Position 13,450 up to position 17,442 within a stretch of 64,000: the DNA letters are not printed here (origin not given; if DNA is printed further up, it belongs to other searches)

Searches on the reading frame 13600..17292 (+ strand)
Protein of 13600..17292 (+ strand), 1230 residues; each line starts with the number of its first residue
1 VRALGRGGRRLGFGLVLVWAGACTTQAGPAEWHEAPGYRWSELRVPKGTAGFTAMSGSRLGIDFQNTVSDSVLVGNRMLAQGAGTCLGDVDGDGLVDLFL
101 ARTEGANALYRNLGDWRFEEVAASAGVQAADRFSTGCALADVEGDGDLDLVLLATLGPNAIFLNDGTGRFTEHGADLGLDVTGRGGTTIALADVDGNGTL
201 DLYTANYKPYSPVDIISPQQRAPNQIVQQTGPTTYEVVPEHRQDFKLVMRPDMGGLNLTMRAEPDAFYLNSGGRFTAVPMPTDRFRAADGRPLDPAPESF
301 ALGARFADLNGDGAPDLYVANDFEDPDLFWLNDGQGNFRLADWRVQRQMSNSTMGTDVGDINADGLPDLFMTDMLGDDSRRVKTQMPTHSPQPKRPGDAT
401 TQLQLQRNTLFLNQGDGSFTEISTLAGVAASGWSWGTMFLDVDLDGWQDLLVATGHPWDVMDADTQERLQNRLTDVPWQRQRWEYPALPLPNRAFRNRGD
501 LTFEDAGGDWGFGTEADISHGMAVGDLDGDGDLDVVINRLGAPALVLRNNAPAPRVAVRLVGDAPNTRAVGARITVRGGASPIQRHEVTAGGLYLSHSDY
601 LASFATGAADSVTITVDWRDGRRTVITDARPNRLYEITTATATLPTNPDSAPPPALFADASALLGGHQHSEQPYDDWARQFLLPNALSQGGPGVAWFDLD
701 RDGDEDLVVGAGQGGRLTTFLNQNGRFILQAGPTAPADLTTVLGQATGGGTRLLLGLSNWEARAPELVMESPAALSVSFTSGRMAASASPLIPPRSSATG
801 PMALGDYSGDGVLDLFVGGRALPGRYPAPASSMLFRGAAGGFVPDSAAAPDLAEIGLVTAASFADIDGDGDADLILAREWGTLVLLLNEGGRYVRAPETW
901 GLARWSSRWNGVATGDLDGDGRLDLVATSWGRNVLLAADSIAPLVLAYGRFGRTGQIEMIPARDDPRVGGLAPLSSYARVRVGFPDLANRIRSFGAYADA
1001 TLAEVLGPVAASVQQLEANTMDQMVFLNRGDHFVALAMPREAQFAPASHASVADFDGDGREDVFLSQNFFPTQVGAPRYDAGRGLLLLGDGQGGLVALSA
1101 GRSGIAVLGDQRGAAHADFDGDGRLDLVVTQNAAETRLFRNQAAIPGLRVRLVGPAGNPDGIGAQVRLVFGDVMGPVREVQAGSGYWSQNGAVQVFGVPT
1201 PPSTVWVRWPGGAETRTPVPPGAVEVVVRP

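Call 7: search_protein_families(library=pfam, proteins=[window:13600-17292:+], max_evalue=1)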
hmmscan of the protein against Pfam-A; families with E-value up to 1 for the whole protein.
window:13600-17292:+ (1230 aa): 8 families
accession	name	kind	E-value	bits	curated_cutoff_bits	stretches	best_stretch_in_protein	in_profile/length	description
PF13517.12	FG-GAP_3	-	7.1e-75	248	26.9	10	89-151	1-60/61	FG-GAP-like repeat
PF01839.29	FG-GAP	-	9.6e-34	115.2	22.1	9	909-928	2-21/37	FG-GAP repeat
PF07593.17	UnbV_ASPIC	-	5.9e-21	74.6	23.4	2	569-635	1-67/68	ASPIC and UnbV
PF12256.14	TcdB_toxin_midN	-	2e-06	27.6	24.8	0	859-877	28-46/181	Insecticide toxin TcdB middle/N-terminal region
PF16743.10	PliI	-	0.0005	20.2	27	0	856-878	57-79/123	Periplasmic lysozyme inhibitor of I-type lysozyme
PF21348.3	RGL11_C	-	0.048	12.9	27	0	522-538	27-43/490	Rhamnogalacturonan lyase family 11, C-terminal domain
PF14779.12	BBS1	-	0.15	11.9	27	0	128-152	10-34/254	Ciliary BBSome complex subunit 1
PF14783.12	BBS2_Mid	-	0.53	10.8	27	0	1117-1144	5-32/108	Ciliary BBSome complex subunit 2, middle region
